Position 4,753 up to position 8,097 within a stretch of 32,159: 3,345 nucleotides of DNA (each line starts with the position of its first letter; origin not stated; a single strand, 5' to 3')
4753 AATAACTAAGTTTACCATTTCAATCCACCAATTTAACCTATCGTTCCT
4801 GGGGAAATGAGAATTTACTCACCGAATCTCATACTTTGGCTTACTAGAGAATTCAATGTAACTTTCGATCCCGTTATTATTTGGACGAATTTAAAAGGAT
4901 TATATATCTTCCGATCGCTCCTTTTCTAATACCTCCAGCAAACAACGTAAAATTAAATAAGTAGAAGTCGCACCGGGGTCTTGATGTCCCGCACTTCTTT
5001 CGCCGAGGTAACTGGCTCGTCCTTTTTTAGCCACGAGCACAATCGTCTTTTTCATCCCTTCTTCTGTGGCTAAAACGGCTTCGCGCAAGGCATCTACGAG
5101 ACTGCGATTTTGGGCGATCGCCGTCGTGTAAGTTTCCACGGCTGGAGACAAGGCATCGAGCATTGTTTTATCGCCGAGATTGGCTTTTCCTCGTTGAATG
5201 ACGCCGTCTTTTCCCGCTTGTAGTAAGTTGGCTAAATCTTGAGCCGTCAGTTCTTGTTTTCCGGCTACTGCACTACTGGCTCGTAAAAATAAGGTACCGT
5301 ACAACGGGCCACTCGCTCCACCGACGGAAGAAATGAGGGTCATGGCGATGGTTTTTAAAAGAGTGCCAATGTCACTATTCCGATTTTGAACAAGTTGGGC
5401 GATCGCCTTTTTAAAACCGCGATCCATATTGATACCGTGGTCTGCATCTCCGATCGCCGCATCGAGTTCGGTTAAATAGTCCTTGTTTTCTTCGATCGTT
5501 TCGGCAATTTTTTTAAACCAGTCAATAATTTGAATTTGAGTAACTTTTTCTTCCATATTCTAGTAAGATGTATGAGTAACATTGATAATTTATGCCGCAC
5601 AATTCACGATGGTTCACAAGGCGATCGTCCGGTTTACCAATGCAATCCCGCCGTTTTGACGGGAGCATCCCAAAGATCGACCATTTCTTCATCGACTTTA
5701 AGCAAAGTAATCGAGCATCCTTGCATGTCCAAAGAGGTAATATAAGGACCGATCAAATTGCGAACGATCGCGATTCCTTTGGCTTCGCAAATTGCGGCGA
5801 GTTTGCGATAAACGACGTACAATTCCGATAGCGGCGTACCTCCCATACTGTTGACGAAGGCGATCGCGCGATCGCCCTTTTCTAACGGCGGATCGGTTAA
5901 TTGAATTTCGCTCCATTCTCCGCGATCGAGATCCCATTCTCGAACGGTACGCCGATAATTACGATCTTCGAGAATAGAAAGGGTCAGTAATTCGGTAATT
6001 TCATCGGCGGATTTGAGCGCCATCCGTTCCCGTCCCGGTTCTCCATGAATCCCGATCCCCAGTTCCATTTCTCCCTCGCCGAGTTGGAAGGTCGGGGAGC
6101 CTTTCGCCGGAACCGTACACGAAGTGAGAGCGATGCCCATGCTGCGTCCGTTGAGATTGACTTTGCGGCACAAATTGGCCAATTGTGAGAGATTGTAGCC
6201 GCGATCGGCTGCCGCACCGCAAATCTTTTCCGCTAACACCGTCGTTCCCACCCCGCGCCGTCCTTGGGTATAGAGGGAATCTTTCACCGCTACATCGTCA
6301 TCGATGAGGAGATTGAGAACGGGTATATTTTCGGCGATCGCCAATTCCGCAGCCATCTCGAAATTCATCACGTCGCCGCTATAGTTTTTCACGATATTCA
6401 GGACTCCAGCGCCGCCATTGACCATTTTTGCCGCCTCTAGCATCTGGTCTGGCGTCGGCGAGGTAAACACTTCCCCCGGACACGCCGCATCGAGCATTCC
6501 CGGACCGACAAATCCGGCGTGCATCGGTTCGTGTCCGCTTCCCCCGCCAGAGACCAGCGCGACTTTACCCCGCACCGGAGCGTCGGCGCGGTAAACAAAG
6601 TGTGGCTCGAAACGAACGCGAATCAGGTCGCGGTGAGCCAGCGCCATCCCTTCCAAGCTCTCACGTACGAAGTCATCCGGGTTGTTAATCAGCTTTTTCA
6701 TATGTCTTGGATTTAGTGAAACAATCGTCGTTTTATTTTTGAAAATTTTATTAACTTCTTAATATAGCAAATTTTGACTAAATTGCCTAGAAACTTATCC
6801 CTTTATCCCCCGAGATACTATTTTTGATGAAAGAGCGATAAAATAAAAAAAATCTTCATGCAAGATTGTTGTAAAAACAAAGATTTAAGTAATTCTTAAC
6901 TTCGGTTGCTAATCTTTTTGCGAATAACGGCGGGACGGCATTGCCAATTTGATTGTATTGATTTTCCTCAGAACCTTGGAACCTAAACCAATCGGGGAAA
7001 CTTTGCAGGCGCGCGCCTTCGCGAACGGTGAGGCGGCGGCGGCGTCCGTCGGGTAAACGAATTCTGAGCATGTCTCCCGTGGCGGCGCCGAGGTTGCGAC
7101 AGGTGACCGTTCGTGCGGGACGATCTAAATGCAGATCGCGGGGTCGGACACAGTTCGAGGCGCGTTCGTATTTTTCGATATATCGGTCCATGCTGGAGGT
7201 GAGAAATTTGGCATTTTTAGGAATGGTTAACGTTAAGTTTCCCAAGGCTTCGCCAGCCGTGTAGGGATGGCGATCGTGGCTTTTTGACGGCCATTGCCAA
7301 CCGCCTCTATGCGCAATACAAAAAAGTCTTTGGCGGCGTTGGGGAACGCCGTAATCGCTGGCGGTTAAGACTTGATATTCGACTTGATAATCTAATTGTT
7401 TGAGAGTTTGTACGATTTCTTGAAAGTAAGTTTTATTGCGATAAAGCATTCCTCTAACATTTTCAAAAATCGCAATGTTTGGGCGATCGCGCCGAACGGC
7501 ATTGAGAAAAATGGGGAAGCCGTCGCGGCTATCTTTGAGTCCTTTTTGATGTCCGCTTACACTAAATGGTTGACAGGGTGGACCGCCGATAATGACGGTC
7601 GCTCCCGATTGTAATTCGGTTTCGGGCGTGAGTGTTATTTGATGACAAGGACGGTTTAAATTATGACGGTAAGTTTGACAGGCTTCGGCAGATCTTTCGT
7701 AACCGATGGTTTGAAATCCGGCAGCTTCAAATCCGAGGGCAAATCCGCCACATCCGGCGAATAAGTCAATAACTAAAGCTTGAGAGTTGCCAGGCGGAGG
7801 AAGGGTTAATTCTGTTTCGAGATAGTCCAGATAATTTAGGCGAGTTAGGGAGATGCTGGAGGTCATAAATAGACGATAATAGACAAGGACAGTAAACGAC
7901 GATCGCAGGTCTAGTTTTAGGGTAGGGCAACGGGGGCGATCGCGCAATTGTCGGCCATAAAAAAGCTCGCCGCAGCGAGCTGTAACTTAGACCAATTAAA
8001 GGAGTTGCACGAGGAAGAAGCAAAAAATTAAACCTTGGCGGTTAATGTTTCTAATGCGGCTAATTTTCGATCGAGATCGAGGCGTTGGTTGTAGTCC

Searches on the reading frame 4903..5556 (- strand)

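Call 82: search_protein_families(library=pfam, proteins=[window:4903-5556:-], max_evalue=0.0001)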
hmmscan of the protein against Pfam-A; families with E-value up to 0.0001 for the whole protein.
window:4903-5556:- (218 aa): 1 family
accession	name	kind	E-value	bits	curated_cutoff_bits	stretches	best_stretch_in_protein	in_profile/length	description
PF02734.22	Dak2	-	2.7e-58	197.1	27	1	34-207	1-173/174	DAK2 domain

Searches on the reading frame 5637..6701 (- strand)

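Call 82: search_protein_families(library=pfam, proteins=[window:5637-6701:-], max_evalue=0.0001)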
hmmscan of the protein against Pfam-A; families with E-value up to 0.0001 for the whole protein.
window:5637-6701:- (355 aa): 1 family
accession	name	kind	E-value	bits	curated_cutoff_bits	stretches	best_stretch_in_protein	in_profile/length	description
PF02733.22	Dak1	-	8.4e-128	426.1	31.4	1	17-351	1-312/313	Dak1 domain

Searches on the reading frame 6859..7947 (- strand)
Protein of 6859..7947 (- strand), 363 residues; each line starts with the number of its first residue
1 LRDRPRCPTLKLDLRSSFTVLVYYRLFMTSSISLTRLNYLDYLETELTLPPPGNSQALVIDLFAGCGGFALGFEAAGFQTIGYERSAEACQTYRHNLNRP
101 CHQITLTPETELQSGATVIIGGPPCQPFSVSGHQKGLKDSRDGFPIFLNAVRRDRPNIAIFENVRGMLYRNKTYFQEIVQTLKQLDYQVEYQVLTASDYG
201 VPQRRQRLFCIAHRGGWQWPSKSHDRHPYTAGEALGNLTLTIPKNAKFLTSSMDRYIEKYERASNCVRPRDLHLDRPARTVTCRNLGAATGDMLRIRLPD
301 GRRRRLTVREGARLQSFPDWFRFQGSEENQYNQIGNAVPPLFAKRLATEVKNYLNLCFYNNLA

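Call 82: search_protein_families(library=pfam, proteins=[window:6859-7947:-], max_evalue=0.0001)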
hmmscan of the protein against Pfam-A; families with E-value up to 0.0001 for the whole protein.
window:6859-7947:- (363 aa): 1 family
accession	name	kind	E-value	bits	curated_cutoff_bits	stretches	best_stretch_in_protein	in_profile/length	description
PF00145.23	DNA_methylase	-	1.3e-65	222.4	22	1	59-351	3-323/324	C-5 cytosine-specific DNA methylase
